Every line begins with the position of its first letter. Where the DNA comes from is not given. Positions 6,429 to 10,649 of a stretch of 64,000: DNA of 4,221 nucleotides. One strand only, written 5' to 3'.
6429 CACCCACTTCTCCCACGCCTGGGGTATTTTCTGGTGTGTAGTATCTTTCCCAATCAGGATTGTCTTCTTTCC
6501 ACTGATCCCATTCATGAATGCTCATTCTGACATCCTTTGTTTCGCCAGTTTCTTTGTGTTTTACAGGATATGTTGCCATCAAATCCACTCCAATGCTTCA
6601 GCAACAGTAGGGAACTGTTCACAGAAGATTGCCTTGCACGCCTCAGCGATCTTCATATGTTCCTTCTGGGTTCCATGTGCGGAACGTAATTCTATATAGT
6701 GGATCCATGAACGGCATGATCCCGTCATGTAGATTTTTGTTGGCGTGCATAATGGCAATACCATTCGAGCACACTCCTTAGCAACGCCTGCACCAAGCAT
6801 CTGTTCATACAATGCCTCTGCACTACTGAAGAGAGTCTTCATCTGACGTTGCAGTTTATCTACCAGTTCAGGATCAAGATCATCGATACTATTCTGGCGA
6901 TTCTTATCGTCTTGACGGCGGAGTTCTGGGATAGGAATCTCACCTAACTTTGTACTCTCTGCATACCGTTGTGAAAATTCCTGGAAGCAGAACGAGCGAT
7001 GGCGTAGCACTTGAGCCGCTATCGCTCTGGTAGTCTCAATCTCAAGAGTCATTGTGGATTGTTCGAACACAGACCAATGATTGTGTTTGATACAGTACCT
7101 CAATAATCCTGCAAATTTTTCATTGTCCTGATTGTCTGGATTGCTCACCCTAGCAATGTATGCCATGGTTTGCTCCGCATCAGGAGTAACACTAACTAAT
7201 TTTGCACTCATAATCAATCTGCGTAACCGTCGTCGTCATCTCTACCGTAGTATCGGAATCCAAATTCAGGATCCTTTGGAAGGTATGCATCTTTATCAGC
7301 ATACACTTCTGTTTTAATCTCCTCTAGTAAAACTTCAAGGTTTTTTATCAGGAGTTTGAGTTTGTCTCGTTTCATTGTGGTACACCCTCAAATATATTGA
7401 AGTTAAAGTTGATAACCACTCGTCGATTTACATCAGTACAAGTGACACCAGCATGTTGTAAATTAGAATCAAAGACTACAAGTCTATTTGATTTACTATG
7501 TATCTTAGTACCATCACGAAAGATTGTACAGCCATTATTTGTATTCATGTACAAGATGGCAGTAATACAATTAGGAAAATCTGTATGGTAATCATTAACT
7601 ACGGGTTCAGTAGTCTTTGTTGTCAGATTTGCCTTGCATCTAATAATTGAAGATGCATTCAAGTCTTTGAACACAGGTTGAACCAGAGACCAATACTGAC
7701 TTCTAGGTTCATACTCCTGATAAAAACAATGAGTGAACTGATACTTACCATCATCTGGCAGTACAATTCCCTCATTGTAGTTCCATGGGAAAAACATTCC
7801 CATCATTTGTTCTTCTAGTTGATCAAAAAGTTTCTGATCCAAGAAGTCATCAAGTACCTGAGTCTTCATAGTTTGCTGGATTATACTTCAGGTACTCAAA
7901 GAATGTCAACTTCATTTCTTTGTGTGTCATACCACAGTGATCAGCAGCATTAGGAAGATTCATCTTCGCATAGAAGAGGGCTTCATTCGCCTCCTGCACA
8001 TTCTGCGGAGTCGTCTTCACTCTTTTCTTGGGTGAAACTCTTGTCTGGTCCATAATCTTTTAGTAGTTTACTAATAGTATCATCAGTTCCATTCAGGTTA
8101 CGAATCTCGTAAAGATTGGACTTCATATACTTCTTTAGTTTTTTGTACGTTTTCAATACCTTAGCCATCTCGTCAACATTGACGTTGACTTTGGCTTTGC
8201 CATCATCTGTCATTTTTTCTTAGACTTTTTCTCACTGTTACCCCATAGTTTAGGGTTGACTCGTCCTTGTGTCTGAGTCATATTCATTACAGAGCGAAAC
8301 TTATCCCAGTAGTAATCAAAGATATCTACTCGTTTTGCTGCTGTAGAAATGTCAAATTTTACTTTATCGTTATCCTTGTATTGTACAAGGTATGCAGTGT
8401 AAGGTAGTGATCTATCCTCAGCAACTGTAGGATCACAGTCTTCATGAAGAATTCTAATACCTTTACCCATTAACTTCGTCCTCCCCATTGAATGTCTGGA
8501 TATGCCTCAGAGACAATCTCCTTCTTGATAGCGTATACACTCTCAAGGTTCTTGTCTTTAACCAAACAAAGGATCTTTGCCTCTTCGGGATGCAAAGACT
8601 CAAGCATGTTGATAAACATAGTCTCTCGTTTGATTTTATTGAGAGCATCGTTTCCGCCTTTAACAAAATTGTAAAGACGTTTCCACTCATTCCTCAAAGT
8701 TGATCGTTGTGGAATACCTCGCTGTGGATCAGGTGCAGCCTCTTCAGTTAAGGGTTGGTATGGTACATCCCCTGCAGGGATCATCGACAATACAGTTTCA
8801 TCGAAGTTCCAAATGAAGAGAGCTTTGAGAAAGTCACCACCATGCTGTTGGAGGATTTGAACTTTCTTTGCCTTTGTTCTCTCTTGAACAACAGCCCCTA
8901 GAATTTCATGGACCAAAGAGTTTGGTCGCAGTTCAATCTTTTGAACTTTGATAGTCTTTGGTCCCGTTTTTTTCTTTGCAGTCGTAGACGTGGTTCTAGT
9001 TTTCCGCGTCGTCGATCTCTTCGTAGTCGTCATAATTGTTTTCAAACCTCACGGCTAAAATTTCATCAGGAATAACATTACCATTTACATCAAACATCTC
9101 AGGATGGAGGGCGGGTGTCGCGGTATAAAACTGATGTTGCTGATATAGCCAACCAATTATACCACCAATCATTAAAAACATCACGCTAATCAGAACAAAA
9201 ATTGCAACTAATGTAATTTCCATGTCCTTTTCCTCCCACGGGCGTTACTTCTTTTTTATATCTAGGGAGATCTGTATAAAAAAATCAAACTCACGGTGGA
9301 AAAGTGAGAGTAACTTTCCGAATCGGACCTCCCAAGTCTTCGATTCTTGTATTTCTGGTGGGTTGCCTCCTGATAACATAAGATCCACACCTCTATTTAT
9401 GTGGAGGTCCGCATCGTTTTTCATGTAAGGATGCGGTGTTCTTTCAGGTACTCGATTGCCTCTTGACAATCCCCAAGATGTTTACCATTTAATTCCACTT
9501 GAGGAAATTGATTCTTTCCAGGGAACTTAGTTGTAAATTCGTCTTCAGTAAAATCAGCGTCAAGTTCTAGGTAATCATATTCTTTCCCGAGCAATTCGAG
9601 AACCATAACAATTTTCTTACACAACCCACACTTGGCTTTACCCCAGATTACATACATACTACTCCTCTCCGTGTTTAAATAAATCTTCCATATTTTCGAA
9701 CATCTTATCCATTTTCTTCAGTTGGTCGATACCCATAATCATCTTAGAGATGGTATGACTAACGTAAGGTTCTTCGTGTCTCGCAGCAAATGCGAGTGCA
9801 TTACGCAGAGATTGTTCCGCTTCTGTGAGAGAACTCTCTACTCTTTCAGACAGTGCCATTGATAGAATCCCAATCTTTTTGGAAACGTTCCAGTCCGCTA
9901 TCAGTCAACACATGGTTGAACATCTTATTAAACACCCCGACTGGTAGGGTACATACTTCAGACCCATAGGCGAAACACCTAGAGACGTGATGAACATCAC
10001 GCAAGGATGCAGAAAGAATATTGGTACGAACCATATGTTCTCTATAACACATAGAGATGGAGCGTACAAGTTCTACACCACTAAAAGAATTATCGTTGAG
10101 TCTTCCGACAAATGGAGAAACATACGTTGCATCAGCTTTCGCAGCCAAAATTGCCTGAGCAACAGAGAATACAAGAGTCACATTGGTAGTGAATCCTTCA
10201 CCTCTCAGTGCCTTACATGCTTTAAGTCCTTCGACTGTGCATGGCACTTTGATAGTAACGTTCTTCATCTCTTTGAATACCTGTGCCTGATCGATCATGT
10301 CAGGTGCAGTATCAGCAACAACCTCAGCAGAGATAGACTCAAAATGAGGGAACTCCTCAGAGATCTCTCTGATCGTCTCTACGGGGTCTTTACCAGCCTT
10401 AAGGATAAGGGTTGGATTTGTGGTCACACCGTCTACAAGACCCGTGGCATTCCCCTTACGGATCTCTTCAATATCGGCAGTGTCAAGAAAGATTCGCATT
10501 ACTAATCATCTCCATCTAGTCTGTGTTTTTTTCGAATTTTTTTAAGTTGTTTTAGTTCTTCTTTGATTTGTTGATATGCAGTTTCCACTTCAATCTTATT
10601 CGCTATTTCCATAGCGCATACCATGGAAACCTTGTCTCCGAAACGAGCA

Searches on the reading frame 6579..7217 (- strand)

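Call 46: search_protein_families(library=pfam, proteins=[window:6579-7217:-], max_evalue=0.0001)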
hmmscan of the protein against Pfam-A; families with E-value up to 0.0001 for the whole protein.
window:6579-7217:- (212 aa): 1 family
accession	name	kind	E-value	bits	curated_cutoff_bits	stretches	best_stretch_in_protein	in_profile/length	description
PF02511.20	Thy1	-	1.7e-48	165.4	24.8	1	6-204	1-191/191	Thymidylate synthase complementing protein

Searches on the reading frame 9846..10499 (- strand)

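Call 46: search_protein_families(library=pfam, proteins=[window:9846-10499:-], max_evalue=0.0001)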
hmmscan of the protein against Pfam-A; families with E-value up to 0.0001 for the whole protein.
window:9846-10499:- (217 aa): 1 family
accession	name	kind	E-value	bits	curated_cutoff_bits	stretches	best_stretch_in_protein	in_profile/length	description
PF00923.25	TAL_FSA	-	1.1e-52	179.6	27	1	3-214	1-282/285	Transaldolase/Fructose-6-phosphate aldolase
